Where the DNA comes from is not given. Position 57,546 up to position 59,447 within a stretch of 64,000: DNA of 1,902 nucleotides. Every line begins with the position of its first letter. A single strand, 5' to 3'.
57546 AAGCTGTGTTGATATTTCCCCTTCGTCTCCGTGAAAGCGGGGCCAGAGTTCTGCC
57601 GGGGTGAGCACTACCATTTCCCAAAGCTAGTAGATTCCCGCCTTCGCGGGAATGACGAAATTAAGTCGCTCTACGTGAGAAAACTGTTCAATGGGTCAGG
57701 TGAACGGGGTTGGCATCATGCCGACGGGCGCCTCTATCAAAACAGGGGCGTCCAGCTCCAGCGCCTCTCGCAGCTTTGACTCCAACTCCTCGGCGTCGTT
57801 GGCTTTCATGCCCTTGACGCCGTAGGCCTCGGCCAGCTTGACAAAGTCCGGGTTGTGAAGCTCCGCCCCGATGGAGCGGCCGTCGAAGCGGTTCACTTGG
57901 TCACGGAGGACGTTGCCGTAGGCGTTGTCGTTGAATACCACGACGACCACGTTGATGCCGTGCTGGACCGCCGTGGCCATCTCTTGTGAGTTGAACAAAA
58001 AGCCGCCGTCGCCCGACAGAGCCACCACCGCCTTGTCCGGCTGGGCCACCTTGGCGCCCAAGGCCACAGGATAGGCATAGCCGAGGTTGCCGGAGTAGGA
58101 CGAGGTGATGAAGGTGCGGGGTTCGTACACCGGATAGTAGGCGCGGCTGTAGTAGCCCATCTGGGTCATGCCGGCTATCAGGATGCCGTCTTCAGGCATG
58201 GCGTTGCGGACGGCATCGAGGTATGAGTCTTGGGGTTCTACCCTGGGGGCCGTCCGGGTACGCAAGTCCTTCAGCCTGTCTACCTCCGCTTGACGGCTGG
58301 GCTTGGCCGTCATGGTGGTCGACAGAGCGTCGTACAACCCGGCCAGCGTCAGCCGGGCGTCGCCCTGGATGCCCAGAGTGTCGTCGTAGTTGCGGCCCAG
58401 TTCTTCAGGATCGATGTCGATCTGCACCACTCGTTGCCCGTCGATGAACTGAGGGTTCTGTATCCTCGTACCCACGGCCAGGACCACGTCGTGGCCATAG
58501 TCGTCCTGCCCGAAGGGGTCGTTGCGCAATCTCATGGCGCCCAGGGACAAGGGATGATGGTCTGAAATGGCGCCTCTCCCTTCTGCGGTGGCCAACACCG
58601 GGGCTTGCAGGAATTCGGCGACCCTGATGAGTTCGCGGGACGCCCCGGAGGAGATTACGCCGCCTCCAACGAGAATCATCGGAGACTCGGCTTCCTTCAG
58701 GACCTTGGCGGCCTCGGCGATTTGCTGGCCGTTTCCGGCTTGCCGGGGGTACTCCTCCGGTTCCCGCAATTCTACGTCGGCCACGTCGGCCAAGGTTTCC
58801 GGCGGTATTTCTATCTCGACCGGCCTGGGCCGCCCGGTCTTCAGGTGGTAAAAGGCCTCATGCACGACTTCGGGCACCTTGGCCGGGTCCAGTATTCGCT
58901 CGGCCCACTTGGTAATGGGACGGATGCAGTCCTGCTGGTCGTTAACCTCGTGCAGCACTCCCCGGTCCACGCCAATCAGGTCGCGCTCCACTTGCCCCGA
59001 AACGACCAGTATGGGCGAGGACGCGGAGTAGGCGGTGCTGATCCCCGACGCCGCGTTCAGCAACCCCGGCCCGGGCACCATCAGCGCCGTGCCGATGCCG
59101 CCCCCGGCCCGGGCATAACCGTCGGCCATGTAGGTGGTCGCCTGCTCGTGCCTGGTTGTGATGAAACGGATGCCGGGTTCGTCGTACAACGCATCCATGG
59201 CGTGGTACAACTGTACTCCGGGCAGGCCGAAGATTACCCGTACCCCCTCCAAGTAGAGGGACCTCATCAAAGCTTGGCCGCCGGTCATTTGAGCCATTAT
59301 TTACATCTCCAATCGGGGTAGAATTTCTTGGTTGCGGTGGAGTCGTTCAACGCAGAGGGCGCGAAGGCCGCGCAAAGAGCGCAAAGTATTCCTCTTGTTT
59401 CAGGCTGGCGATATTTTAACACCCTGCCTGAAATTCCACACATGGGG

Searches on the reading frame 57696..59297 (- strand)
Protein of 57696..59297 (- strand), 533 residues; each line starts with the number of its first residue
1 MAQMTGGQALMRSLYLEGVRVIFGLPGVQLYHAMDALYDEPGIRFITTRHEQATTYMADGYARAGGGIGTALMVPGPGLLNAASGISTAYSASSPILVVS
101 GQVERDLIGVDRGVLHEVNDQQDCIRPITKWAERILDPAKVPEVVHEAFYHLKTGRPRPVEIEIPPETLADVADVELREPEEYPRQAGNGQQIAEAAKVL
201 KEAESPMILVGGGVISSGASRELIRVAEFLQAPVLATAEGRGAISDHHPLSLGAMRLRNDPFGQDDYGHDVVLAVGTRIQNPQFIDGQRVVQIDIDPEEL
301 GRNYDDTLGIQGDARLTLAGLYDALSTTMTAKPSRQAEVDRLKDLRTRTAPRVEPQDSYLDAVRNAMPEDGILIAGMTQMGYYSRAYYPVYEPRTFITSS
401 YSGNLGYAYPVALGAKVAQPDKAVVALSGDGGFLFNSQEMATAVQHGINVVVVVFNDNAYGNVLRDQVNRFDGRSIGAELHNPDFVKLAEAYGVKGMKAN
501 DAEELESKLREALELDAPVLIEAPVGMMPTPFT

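Call 47: search_protein_families(library=pfam, proteins=[window:57696-59297:-], max_evalue=0.001)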
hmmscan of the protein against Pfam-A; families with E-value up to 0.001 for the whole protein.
window:57696-59297:- (533 aa): 3 families
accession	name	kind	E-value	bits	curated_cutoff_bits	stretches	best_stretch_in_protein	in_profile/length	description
PF02775.26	TPP_enzyme_C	-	2.4e-44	151.2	21.9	1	379-522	4-150/151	Thiamine pyrophosphate enzyme, C-terminal TPP binding domain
PF02776.23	TPP_enzyme_N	-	5.1e-35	120.3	26.8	1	4-122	1-117/119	Thiamine pyrophosphate enzyme, N-terminal TPP binding domain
PF00205.28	TPP_enzyme_M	-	1.6e-32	112.5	30.4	1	193-320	1-136/137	Thiamine pyrophosphate enzyme, central domain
